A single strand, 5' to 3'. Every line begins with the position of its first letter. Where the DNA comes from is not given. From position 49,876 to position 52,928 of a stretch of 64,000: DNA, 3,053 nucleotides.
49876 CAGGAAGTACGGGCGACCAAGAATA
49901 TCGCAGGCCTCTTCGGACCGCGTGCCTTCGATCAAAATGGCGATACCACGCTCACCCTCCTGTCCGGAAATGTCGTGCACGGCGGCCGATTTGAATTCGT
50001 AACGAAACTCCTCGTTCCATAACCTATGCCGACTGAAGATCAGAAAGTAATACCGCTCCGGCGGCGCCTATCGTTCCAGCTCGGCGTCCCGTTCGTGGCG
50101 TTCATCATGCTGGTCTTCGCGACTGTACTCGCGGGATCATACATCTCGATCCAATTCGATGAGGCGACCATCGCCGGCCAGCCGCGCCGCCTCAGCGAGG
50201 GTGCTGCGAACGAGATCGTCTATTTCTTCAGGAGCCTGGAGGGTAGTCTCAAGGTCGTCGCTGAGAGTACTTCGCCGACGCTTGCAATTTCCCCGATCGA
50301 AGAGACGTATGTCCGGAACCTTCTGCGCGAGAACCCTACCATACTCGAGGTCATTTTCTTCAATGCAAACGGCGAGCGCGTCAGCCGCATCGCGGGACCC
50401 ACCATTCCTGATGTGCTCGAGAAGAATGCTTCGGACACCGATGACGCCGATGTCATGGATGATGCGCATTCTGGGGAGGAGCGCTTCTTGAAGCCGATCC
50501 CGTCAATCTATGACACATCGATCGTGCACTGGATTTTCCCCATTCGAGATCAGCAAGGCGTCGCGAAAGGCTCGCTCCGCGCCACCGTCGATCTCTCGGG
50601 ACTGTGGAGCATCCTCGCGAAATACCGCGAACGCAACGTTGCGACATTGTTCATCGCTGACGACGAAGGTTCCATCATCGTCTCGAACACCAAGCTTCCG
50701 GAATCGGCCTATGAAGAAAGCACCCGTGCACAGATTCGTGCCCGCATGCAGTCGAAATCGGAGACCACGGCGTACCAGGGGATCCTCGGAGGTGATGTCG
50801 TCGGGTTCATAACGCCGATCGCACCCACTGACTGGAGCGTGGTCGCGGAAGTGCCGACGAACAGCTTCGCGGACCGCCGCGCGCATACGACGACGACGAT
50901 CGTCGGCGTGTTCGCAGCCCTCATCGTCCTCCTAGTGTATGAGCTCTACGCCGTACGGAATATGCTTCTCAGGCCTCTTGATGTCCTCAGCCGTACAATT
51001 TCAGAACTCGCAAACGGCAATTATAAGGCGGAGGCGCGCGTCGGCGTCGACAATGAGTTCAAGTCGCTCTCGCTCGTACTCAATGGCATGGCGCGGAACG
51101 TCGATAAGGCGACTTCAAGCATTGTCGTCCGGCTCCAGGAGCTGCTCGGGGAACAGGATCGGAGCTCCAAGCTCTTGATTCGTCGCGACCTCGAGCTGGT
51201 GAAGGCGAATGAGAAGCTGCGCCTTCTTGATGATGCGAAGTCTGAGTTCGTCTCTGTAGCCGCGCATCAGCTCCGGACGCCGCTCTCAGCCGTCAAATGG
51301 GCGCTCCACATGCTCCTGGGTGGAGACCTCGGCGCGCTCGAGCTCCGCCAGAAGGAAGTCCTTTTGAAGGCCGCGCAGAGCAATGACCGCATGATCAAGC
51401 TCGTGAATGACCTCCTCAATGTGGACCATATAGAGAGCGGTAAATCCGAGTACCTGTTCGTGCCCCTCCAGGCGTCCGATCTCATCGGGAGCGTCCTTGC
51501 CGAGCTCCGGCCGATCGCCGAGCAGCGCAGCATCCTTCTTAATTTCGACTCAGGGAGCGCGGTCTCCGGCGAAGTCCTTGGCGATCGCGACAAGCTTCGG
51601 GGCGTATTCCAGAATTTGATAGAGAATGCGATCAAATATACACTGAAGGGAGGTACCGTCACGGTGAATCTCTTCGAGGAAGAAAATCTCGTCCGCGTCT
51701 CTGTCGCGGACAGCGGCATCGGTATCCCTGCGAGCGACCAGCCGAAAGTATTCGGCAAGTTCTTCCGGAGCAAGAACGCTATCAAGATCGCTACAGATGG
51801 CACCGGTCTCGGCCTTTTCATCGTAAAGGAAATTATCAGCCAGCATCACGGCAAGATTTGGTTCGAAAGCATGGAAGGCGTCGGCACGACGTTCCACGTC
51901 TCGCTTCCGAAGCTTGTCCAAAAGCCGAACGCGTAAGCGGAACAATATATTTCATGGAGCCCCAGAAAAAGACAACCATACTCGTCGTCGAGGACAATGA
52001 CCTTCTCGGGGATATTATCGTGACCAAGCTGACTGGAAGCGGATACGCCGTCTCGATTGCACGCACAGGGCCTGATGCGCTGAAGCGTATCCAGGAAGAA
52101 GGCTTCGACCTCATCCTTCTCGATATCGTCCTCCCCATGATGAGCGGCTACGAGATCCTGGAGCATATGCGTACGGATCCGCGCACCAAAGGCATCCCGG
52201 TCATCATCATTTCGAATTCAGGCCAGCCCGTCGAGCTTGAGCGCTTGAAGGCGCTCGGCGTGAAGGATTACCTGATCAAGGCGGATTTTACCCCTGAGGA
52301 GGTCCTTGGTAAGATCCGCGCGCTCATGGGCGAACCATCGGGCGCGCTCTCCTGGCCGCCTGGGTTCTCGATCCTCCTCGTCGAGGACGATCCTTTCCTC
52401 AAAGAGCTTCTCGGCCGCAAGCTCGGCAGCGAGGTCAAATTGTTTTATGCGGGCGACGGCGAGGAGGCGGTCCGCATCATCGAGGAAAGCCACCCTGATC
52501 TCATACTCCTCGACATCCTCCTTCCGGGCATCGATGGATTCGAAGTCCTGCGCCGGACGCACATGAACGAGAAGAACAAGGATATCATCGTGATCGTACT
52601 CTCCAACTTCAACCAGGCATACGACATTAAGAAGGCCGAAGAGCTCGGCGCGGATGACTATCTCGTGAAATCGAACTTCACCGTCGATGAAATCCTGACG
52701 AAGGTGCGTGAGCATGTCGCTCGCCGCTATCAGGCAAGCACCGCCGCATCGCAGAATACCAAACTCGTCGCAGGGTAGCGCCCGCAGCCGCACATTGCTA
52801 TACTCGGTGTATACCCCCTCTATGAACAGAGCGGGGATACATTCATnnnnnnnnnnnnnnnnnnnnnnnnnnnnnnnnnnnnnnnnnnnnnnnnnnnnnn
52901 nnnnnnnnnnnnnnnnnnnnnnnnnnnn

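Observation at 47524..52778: Signalling cluster of a stand-alone FIST protein, a LivK-like binding protein, a Cache-type histidine kinase and a dual-receiver response regulator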

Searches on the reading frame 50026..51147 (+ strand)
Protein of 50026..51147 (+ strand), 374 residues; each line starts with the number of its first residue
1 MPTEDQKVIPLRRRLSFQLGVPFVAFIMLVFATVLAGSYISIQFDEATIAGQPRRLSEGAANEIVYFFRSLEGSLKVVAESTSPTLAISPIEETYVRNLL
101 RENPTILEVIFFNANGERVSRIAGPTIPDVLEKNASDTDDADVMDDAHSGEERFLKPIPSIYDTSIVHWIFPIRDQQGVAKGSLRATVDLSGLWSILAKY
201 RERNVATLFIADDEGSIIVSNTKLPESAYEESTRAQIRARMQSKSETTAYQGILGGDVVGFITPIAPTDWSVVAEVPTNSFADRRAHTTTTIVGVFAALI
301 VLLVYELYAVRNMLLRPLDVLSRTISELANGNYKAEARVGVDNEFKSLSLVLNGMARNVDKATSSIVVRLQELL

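Call 27: search_solved_structures(query=window:50026-51147:+, max_evalue=10, show_alignments=1)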
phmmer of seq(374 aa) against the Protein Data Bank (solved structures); distinct sequences matched with E-value up to 10: 16.
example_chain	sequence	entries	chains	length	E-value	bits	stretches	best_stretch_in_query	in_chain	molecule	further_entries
8htu_F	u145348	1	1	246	0.57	12.6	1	29-95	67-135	Photosystem I reaction center subunit III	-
8rd8_F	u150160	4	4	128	0.65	12.4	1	201-260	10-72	Small ribosomal subunit protein uS9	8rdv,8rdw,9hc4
7scn_A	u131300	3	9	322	1.2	11.5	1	125-171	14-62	Hemagglutinin HA1 chain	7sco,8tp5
9cjy_A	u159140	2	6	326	1.3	11.5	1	125-171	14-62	Hemagglutinin HA1 chain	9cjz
6lks_K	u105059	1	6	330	1.3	11.4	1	125-171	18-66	Hemagglutinin HA1 chain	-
4edb_A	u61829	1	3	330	1.3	11.4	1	125-171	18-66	Hemagglutinin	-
9b2m_C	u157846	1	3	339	1.3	11.4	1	125-171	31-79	Hemagglutinin HA1 chain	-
8tp3_A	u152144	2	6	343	1.3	11.4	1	125-171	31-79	Hemagglutinin HA1 chain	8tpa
5ugy_A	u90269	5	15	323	1.3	11.4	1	125-171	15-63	Hemagglutinin HA1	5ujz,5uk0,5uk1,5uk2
9mtf_A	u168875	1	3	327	1.3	11.4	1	125-171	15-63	Hemagglutinin (HA1 polypeptide) from influenza H1N1 A/Solomon Island/3/2006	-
9mth_A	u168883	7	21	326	1.3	11.4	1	125-171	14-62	Hemagglutinin (HA1 polypeptide) from influenza H1N1 A/Solomon Island/3/2006 | Hemagglutinin HA1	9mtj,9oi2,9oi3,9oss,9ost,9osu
5ug0_A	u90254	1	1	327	1.3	11.4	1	125-171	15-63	Hemagglutinin HA1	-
5w6g_A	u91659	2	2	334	1.4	11.4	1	125-171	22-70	Hemagglutinin HA1 | Hemagglutinin HA1 chain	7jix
7yhk_A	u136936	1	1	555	2.1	10.8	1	125-171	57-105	Hemagglutinin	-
8ghk_A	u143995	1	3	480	2.1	10.7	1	125-171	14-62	Hemagglutinin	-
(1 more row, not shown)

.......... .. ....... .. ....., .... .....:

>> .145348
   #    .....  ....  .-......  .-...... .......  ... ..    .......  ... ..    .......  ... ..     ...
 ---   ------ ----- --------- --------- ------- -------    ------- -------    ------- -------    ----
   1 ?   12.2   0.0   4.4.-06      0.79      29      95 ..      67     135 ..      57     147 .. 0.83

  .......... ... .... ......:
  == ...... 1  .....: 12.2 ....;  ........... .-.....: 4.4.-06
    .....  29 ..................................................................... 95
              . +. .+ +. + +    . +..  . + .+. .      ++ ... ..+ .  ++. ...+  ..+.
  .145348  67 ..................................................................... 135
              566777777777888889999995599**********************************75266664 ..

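Call 77: predict_structure(protein=window:50026-51105:+)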
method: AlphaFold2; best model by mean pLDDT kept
length: 360 residues; sequences in the alignment: 1
mean_pLDDT: 42.3   pTM: 0.25
mean pLDDT of the five models: 42.3, 42.3, 40.7, 39.2, 35.8
residues with pLDDT >= 90: 0; 70-90: 43; 50-70: 58; < 50: 259
segments of 3 or more residues with pLDDT < 50: 1-3, 6-22, 34-93, 105-107, 112-119, 125-289
pLDDT, mean of each block of 10 residues (from residue 1): 44 41 54 42 29 36 38 28 36 52 50 46 47 39 36 22 28 29 28 37 36 32 33 30 23 24 24 26 42 67 76 71 72 66 74 64
secondary structure, 60 per line:
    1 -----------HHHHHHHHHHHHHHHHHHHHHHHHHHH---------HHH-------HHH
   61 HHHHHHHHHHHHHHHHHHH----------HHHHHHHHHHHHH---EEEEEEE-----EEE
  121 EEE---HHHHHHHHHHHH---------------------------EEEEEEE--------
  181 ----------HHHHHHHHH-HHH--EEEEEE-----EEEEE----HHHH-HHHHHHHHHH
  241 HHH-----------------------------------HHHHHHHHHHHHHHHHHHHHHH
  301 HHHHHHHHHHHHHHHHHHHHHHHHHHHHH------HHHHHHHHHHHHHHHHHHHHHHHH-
elements in order: H12-38 H58-79 H90-102 E106-112 E118-123 H127-138 E166-172 H191-199 E206-211 E217-221 H226-229 H231-243 H279-329 H336-359

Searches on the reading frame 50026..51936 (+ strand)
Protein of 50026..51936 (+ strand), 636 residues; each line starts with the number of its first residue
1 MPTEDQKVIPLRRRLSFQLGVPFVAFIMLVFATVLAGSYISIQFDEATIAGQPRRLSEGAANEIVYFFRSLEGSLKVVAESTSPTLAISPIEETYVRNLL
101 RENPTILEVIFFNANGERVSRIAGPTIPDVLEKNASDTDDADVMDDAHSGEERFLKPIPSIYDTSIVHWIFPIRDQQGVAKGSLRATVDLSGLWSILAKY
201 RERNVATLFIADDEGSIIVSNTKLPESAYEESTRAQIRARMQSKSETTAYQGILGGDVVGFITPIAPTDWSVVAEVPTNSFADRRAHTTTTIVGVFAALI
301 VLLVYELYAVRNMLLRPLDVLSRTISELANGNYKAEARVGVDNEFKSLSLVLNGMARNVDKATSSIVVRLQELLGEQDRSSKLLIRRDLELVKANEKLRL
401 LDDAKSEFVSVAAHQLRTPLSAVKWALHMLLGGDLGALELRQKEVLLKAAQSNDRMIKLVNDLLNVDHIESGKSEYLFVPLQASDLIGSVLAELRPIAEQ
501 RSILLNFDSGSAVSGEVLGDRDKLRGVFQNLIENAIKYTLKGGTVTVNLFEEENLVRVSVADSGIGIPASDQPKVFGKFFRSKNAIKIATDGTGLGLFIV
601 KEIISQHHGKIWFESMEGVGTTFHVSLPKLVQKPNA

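Call 4: search_protein_families(library=pfam, proteins=[window:50026-51936:+], max_evalue=0.01)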
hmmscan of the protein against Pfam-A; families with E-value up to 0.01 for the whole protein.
window:50026-51936:+ (636 aa): 5 families
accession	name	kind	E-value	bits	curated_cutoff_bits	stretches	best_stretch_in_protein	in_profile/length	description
PF02518.31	HATPase_c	-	3.2e-30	105.3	26.4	1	519-629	1-109/111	Histidine kinase-, DNA gyrase B-, and HSP90-like ATPase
PF00512.31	HisKA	-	1.7e-13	50.8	26.9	1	404-472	1-66/66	His Kinase A (phospho-acceptor) domain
PF02743.24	dCache_1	-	2e-09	37.8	45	1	56-274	14-239/240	Cache domain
PF00672.30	HAMP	-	1.4e-05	25.8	25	1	311-359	3-51/53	HAMP domain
PF14501.12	HATPase_c_5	-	0.0037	17.6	22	1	526-618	8-93/102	GHKL domain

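Call 5: search_protein_families(library=ncbifam, proteins=[window:50026-51936:+], max_evalue=0.01)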
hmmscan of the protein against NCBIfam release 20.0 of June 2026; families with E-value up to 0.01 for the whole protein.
window:50026-51936:+ (636 aa): 89 families (the best 25 are shown)
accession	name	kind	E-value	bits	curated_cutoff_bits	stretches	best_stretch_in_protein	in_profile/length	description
NF033092.0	HK_WalK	equivalog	4.9e-59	200.4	725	2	401-628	368-593/594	cell wall metabolism sensor histidine kinase WalK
NF046044.1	PnpS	equivalog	1.8e-55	188.6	400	1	397-628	162-390/390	two-component system histidine kinase PnpS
TIGR02966.1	phoR_proteo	equivalog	1.4e-50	172.2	334.2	1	378-626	93-332/333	phosphate regulon sensor histidine kinase PhoR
NF045911.1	TCSHisKinNblS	equivalog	4e-48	164.2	1000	1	401-627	384-618/621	two-component system sensor histidine kinase NblS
NF041735.1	hist_kin_RppB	equivalog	4.2e-44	151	400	1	407-628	218-438/438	two-component system sensor histidine kinase RppB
NF033093.1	HK_VicK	exception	2.9e-41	141.6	680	1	407-628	211-434/448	cell wall metabolism sensor histidine kinase VicK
NF047874.1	MASE3_PAS_HK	subfamily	3.5e-41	141.7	560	1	376-631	362-627/655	MASE3 domain-containing sensor histidine kinase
NF006800.0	PRK09303.1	equivalog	1.9e-40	139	342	1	387-628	131-376/383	histidine kinase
NF040691.1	MtrAB_MtrB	equivalog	3.9e-40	138.3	450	2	397-631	263-494/507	MtrAB system histidine kinase MtrB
NF041880.1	EPS_EpsF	equivalog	9.7e-40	136.5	900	1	393-628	262-492/492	response regulator EpsF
TIGR01386.1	cztS_silS_copS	subfamily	1.4e-39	136.3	292.55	1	400-628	233-457/457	heavy metal sensor histidine kinase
TIGR02956.1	TMAO_torS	equivalog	3.7e-39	134.5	676.5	1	285-629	328-682/967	TMAO reductase system sensor histidine kinase/response regulator TorS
NF033091.0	HK_VanS_ACDEFG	equivalog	9.5e-37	126.7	400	1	391-628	60-293/293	vancomycin resistance histidine kinase VanS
NF012163.2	BaeS_SmeS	equivalog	1.1e-36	126.8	500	2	398-616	233-445/457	sensor histidine kinase efflux regulator BaeS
NF045595.1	HK_scytonemin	equivalog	3.6e-36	124.8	865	1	388-629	398-635/637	scytonemin biosynthesis sensor histidine kinase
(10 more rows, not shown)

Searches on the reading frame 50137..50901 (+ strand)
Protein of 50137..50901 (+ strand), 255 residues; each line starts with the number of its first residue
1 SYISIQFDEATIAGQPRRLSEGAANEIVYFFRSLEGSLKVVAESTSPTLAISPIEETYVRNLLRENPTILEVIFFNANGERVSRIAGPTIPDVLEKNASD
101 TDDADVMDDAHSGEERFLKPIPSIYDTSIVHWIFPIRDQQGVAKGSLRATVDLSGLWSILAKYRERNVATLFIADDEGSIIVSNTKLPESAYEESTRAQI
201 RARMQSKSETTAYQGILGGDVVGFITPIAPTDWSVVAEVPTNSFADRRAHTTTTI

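Call 69: find_homologous_proteins(query=window:50137-50901:+, max_evalue=0.00001)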
Query window:50137-50901:+: 440 candidates shared short words with the query, none scored E <= 0.00001.

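Call 78: search_protein_representatives(protein=window:50137-50901:+)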
Query: 255 residues. Proteins with E-value up to 0.001 (for the whole library): 195; up to 1e-10: 22; up to 1e-30: 2. The best 150 are listed.
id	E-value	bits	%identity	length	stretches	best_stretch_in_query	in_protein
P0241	1.3e-146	502.9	90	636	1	1-255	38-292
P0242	2.8e-32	128.7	34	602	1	10-241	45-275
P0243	7.2e-28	114.3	29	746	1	2-247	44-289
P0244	8.9e-26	107.4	30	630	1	10-242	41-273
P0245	1.0e-25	107.3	30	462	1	2-242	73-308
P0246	6.9e-23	98.0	30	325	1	15-245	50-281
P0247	2.6e-21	92.8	28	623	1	16-251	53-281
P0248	1.7e-19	86.9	30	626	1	15-241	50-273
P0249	3.3e-19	85.9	30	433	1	50-241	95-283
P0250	1.8e-18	83.5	25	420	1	12-244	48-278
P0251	9.8e-17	77.9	28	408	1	54-241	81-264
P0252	5.0e-16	75.5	29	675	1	11-242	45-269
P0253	1.3e-15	74.2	29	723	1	25-252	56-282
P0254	2.2e-14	70.2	27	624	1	2-244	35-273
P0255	2.0e-13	67.0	27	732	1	50-243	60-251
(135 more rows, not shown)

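Call 80: search_protein_families(library=pfam, alignment_id=A2, max_evalue=0.001)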
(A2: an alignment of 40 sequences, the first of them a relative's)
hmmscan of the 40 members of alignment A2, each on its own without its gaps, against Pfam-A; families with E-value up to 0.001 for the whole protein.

A. member 1, P0241 (636 aa): 4 families
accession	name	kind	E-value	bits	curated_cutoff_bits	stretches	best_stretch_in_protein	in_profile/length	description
PF02518.31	HATPase_c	-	2.8e-30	105.4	26.4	1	519-629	1-109/111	Histidine kinase-, DNA gyrase B-, and HSP90-like ATPase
PF00512.31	HisKA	-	1.6e-13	51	26.9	1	404-472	1-66/66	His Kinase A (phospho-acceptor) domain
PF00672.30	HAMP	-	3.7e-05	24.4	25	1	311-359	3-51/53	HAMP domain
PF02743.24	dCache_1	-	5e-05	23.4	45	1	56-274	14-239/240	Cache domain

B. families by the number of members that match (of 40 scanned): 26 families (the first 25 are shown)
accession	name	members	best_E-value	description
PF02743.24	dCache_1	40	1.4e-33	Cache domain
PF00672.30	HAMP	37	3e-16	HAMP domain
PF00512.31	HisKA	27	1.1e-20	His Kinase A (phospho-acceptor) domain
PF02518.31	HATPase_c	26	4.6e-33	Histidine kinase-, DNA gyrase B-, and HSP90-like ATPase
PF17201.10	Cache_3-Cache_2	13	5.2e-10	Cache 3/Cache 2 fusion domain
PF13426.13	PAS_9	6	1.7e-21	PAS domain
PF08448.16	PAS_4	6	2.6e-17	PAS fold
PF13581.12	HATPase_c_2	6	2.7e-07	Histidine kinase-like ATPase domain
PF00989.32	PAS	5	4.2e-17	PAS fold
PF13185.12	GAF_2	3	2.5e-95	GAF domain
PF01590.32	GAF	3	2.8e-88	GAF domain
PF13492.12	GAF_3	3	2.2e-76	GAF domain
PF13188.13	PAS_8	3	1.9e-15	PAS domain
PF14501.12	HATPase_c_5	3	2.3e-08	GHKL domain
PF08447.18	PAS_3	2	5e-23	PAS fold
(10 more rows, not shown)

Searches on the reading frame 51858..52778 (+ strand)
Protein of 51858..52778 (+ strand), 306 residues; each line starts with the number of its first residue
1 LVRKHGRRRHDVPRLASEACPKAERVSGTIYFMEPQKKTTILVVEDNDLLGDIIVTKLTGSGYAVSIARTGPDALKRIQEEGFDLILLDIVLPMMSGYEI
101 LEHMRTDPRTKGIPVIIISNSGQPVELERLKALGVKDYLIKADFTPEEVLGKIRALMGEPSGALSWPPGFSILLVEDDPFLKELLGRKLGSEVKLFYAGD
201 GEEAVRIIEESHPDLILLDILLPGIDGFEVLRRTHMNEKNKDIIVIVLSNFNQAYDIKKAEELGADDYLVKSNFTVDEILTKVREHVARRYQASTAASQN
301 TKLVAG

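Call 4: search_protein_families(library=pfam, proteins=[window:51858-52778:+], max_evalue=0.01)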
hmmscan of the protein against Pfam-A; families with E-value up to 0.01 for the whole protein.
window:51858-52778:+ (306 aa): 4 families
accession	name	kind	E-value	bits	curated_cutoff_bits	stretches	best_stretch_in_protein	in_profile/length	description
PF00072.30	Response_reg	-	1.7e-43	147.7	30.2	2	172-283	1-110/111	Response regulator receiver domain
PF20274.4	cREC_REC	-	0.00086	20.4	27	0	66-129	16-81/88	Cyclic-phosphate processing Receiver domain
PF02310.24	B12-binding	-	0.0041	17.4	32.1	0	202-247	41-86/121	B12 binding domain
PF23198.2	PDE8A_N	-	0.0087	16.4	29.6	0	38-89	10-61/147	PDE8A-like, N-terminal domain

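Call 5: search_protein_families(library=ncbifam, proteins=[window:51858-52778:+], max_evalue=0.01)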
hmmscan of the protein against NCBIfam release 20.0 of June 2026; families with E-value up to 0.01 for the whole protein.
window:51858-52778:+ (306 aa): 102 families (the best 25 are shown)
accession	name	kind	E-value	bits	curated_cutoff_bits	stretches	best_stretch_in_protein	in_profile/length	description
TIGR02154.1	PhoB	equivalog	1.3e-44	152.2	296.2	2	171-295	4-128/226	phosphate regulon transcriptional regulator PhoB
NF007135.0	PRK09581.1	equivalog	5.8e-37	127.6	474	2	172-272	5-106/457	PleD family two-component system response regulator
NF045944.1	ResRegRpaBCyano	equivalog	9.3e-37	126.6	330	2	173-300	1-124/229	response regulator transcription factor RpaB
NF040534.1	resp_reg_YycF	equivalog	3.2e-36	124.7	340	2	172-299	3-127/231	response regulator YycF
NF040689.1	MtrAB_MtrA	equivalog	3.5e-36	124.6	300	2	172-294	1-120/219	MtrAB system response regulator MtrA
NF041733.1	resp_reg_CseB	equivalog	1.4e-35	122.7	350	2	171-299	2-127/228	two-component system response regulator CseB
TIGR01387.1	cztR_silR_copR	subfamily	2.9e-35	121.9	279.2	2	41-157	1-114/218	heavy metal response regulator transcription factor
NF053854.1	RespRegPhoBBctds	equivalog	3.8e-35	121.3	270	2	41-157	1-115/225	two-component system response regulator PhoB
NF033120.0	vanR_FM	exception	1.2e-34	119.9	460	2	171-295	5-126/231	vancomycin resistance response regulator transcription factor, VanR-F/VanR-M family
NF007969.0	PRK10693.1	equivalog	5.3e-34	117.7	329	2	38-141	7-108/337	two-component system response regulator RssB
NF012227.0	AdeR_RR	equivalog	1.4e-33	116.4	340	2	36-157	9-126/239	efflux system response regulator transcription factor AdeR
NF008296.0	PRK11083.1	equivalog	1.9e-33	115.8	273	2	37-157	2-118/228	two-component system response regulator CreB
NF007982.1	PRK10710.1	equivalog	6.5e-33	114.2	380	2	171-303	9-138/235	envelope stress response regulator BaeR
NF007005.1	PRK09468.1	equivalog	1.8e-32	112.7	331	2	171-299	5-132/237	osmolarity response regulator transcription factor OmpR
NF041866.1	EpsW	equivalog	4.8e-32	110.3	200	2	33-158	1-126/131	exopolysaccharide biosynthesis response regulator EpsW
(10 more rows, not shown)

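Call 67: search_solved_structures(query=window:51954-52778:+, max_evalue=1e-15)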
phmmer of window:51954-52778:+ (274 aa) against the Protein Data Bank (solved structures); distinct sequences matched with E-value up to 1e-15: 6.
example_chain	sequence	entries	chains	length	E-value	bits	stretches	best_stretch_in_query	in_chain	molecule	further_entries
9g85_A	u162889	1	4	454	2.5e-16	63.1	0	8-258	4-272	Response regulator PleD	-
2wb4_A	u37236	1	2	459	2.6e-16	63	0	8-258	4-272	DIGUANYLATE CYCLASE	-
9g86_A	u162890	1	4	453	2.8e-16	62.9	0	8-110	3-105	Response regulator PleD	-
1w25_A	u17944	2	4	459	3e-16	62.8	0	8-110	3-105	STALKED-CELL DIFFERENTIATION CONTROLLING PROTEIN | RESPONSE REGULATOR PLED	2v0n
2zwm_A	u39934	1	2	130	4.8e-16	62.2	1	140-258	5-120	Transcriptional regulatory protein yycF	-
3f6p_A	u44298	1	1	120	7.4e-16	61.6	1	140-257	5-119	Transcriptional regulatory protein yycF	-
